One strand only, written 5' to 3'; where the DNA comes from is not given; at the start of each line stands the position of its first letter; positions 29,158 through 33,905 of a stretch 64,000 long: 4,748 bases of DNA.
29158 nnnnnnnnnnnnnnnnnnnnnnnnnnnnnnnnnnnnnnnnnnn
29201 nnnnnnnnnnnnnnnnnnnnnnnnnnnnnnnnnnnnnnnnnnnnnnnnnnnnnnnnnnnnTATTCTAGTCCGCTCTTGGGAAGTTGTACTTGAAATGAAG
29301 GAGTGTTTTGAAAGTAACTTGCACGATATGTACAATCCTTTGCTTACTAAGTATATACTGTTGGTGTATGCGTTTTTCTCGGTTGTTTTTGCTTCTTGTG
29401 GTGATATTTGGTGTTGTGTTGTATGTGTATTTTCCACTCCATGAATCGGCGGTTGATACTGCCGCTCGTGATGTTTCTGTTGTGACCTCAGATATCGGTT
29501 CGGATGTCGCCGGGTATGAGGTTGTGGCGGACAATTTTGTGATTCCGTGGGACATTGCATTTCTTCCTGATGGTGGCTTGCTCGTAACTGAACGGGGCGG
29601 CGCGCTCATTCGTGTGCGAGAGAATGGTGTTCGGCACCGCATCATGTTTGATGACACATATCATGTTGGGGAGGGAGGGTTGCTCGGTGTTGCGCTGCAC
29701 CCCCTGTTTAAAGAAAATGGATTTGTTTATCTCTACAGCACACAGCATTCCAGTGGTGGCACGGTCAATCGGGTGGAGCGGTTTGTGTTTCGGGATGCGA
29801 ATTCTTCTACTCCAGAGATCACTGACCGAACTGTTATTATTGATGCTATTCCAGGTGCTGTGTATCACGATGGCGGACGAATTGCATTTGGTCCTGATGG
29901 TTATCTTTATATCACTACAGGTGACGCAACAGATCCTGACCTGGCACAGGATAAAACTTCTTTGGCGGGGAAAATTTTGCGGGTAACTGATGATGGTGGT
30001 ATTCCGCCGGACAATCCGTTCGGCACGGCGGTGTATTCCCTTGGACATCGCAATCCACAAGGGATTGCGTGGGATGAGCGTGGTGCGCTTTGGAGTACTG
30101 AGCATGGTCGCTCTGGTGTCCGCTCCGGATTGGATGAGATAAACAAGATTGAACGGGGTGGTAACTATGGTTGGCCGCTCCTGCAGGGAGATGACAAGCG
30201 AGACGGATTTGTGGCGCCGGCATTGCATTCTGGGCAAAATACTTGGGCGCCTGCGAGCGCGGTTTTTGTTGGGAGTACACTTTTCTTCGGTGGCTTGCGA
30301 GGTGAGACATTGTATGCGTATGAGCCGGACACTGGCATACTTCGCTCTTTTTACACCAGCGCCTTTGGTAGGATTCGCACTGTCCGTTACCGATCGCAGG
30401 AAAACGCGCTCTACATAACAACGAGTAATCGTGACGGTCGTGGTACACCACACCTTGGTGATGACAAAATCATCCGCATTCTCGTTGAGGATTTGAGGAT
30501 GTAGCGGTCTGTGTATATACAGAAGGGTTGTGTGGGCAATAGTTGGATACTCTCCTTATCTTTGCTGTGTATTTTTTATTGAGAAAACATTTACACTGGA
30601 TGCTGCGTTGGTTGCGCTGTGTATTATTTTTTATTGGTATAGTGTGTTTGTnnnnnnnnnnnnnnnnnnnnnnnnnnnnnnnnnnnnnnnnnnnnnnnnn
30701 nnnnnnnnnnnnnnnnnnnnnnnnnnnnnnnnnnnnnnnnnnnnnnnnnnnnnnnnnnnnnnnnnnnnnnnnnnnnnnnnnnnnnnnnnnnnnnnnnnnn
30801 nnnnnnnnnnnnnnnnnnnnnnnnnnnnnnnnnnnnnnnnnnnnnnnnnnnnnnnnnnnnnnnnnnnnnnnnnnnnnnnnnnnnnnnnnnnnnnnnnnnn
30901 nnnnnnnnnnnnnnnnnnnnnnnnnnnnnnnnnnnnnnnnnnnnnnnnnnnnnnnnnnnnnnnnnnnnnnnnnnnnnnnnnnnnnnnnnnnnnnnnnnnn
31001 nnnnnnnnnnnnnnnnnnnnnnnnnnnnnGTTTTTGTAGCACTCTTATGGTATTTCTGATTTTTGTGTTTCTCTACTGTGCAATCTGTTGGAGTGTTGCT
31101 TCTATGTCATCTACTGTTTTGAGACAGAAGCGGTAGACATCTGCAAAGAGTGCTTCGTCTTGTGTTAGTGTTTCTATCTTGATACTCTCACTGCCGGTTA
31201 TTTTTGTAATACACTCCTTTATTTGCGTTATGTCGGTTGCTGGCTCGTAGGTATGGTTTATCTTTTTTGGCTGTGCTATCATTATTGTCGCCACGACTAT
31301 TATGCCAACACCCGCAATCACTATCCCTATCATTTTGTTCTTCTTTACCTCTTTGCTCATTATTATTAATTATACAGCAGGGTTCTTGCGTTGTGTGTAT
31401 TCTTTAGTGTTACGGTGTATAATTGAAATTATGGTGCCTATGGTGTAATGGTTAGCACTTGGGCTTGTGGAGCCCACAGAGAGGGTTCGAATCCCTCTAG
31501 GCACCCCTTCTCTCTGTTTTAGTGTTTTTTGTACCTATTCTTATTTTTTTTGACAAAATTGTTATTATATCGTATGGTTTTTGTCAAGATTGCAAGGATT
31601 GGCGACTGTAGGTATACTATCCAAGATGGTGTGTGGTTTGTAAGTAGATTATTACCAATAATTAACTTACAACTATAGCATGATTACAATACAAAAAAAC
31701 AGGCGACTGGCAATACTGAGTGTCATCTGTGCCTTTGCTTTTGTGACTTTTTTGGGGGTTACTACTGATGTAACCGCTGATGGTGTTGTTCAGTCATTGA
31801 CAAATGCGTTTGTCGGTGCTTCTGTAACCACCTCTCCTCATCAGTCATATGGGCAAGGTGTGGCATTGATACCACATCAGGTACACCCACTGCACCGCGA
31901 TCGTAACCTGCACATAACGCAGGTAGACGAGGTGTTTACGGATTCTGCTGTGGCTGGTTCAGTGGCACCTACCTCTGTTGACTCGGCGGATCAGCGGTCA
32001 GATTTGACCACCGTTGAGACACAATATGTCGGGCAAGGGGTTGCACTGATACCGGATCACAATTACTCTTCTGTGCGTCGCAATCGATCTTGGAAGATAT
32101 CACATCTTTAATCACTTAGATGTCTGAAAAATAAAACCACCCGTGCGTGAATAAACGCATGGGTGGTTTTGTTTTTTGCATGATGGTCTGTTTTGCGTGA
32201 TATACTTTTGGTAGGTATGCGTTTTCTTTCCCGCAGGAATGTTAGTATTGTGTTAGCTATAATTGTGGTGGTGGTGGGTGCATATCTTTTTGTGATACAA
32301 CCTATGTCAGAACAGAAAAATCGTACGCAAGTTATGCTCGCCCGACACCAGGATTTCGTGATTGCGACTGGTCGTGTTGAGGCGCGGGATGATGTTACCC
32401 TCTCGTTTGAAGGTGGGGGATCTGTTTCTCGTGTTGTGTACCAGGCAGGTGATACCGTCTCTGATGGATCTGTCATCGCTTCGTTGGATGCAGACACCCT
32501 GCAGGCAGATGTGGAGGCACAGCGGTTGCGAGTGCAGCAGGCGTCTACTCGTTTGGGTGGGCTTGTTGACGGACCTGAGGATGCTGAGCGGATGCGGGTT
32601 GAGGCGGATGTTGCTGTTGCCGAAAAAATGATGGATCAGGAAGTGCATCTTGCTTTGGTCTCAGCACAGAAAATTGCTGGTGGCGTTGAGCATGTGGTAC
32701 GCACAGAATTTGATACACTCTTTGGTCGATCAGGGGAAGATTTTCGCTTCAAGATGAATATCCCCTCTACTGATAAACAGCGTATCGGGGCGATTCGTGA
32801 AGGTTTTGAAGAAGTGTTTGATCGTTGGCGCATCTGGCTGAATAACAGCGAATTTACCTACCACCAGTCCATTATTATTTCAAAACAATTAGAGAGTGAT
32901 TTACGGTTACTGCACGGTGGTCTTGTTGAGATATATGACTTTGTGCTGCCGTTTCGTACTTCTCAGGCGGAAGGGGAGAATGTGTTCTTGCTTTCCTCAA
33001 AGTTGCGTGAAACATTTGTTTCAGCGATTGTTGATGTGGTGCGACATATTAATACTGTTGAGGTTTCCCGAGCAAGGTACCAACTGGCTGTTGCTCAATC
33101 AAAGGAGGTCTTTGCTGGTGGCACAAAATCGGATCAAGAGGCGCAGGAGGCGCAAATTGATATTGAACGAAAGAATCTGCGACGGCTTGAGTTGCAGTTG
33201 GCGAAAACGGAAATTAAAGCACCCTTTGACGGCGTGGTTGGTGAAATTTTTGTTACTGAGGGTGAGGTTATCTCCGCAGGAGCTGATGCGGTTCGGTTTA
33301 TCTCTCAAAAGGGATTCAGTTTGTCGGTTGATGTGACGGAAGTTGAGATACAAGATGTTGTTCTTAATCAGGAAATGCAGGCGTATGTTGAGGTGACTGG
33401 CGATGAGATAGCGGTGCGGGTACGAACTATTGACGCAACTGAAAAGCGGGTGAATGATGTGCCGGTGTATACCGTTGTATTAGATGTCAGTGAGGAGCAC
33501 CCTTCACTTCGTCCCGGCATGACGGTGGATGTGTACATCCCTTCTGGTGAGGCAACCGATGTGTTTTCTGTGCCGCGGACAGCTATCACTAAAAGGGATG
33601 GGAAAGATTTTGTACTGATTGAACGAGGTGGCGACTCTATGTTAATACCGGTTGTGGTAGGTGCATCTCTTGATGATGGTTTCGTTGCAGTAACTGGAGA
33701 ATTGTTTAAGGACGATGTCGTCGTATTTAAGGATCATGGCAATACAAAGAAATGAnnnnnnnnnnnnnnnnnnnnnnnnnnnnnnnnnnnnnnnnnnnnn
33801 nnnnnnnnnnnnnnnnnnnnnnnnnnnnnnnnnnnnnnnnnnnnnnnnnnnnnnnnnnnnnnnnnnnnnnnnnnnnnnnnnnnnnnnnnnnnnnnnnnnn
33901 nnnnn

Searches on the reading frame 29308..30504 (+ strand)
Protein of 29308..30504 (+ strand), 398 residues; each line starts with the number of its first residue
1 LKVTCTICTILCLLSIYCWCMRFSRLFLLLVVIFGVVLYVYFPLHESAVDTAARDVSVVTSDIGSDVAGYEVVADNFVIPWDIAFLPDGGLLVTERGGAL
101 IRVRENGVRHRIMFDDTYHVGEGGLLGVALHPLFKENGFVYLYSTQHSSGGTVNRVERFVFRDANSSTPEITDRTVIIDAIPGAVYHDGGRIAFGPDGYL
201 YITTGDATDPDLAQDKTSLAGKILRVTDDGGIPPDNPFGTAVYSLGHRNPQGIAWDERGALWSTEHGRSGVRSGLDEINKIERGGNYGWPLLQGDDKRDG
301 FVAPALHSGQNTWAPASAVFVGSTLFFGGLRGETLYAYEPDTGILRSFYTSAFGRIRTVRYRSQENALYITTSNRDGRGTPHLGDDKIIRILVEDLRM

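Call 57: search_protein_families(library=pfam, proteins=[window:29308-30504:+], max_evalue=0.001)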
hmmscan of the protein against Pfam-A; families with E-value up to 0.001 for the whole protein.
window:29308-30504:+ (398 aa): 1 family
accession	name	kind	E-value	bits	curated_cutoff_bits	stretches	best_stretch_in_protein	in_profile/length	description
PF07995.17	GSDH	-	2.2e-73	247.9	25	1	79-378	3-329/332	Glucose / Sorbosone dehydrogenase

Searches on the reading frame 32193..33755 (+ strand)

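Call 57: search_protein_families(library=pfam, proteins=[window:32193-33755:+], max_evalue=0.001)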
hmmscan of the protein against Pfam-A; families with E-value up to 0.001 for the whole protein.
window:32193-33755:+ (520 aa): 4 families
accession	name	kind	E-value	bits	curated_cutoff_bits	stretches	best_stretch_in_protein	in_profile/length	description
PF00364.28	Biotin_lipoyl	-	4.8e-08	33.2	22.1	0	337-363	41-67/73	Biotin-requiring enzyme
PF13437.12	HlyD_3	-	1.3e-07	32.7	22.2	1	341-442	2-106/106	HlyD family secretion protein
PF16576.10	HlyD_D23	-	1.1e-05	25.3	30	1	321-445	88-214/214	Barrel-sandwich domain of CusB or HlyD membrane-fusion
PF13533.13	Biotin_lipoyl_2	-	4.1e-05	23.7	29.8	0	340-363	2-25/32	Biotin-lipoyl like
